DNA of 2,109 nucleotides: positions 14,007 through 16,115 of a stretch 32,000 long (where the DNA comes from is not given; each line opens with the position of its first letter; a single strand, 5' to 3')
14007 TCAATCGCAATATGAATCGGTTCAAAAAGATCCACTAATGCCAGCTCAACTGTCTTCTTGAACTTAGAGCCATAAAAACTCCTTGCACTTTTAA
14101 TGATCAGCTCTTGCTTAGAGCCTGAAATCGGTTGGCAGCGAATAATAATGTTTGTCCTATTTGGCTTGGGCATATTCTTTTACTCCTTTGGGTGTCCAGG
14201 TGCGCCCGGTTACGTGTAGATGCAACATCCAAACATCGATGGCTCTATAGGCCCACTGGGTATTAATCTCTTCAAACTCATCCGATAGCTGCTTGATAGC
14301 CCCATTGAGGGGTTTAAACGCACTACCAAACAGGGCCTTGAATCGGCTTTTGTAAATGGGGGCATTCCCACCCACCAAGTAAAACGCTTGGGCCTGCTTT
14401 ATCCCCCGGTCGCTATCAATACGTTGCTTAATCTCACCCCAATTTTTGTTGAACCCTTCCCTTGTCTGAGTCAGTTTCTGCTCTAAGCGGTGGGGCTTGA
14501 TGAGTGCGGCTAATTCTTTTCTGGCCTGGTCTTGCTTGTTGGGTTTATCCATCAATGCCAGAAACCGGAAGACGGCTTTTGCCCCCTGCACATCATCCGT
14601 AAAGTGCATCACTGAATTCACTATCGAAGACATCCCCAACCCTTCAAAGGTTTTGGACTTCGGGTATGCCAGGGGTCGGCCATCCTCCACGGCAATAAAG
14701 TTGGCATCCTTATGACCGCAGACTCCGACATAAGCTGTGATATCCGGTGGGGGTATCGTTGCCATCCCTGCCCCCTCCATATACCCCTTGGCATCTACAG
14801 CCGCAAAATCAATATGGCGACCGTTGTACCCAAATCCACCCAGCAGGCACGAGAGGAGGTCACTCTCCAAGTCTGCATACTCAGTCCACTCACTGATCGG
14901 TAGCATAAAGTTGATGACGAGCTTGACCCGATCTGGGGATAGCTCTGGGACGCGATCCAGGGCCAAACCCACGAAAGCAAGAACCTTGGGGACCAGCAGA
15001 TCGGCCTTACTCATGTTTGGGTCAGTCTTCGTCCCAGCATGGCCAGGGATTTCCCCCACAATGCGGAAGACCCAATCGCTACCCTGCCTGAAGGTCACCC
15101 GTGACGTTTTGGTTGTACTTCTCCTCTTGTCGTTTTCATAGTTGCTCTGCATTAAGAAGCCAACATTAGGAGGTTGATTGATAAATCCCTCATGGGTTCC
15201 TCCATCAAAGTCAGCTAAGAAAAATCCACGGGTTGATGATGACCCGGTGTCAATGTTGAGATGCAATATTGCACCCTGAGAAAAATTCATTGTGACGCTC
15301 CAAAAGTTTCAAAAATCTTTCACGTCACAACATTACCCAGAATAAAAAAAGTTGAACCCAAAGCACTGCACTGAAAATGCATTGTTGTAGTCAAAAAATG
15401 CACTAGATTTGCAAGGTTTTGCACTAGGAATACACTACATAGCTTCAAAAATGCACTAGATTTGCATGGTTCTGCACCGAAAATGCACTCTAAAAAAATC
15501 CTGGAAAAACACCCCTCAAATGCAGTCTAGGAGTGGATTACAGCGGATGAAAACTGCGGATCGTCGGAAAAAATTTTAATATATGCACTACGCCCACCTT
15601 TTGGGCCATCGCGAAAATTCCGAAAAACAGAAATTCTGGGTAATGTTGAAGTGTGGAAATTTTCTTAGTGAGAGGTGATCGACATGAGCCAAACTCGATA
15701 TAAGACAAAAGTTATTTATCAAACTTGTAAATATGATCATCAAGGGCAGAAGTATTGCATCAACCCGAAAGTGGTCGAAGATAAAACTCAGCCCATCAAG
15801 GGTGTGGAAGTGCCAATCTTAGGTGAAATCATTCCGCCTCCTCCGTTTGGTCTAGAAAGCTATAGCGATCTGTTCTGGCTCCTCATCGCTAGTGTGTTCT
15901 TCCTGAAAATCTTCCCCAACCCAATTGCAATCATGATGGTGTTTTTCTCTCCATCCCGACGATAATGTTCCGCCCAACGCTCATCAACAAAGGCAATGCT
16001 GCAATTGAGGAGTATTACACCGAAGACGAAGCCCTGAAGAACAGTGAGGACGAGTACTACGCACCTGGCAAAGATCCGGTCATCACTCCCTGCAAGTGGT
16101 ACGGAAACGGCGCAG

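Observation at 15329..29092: One 15-16 nt box precedes all five backbone transcription units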

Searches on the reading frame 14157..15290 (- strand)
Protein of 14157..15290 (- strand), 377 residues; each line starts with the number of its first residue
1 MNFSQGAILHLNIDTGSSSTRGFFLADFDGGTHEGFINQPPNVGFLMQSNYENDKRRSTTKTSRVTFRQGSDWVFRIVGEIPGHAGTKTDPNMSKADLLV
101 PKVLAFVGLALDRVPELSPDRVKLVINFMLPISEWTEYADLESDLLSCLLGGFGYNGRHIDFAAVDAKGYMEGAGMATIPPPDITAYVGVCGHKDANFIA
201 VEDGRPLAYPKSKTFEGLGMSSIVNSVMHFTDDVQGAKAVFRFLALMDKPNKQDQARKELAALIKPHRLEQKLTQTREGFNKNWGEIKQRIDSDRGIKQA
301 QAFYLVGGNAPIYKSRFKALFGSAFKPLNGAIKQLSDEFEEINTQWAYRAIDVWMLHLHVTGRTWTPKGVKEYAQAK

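Call 6: search_protein_families(library=pfam, proteins=[window:14157-15290:-], max_evalue=0.01)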
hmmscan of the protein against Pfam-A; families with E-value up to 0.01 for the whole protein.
window:14157-15290:- (377 aa): 0 families

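Call 68: search_solved_structures(query=window:14157-15290:-, max_evalue=1)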
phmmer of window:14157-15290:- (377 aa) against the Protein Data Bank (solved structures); distinct sequences matched with E-value up to 1: 1.
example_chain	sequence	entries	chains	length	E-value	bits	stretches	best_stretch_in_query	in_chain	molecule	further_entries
9e3h_H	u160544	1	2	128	0.54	12.5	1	20-70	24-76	PERT-61 HC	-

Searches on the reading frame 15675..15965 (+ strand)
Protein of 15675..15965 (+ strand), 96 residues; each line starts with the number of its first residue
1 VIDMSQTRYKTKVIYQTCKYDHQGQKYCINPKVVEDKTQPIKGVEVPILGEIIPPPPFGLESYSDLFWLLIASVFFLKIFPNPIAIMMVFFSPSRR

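Call 6: search_protein_families(library=pfam, proteins=[window:15675-15965:+], max_evalue=0.01)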
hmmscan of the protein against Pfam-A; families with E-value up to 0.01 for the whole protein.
window:15675-15965:+ (96 aa): 0 families

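Call 23: search_protein_families(library=ncbifam, proteins=[window:15684-15965:+], max_evalue=0.01)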
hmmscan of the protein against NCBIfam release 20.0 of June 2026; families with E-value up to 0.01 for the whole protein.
window:15684-15965:+ (93 aa): 0 families
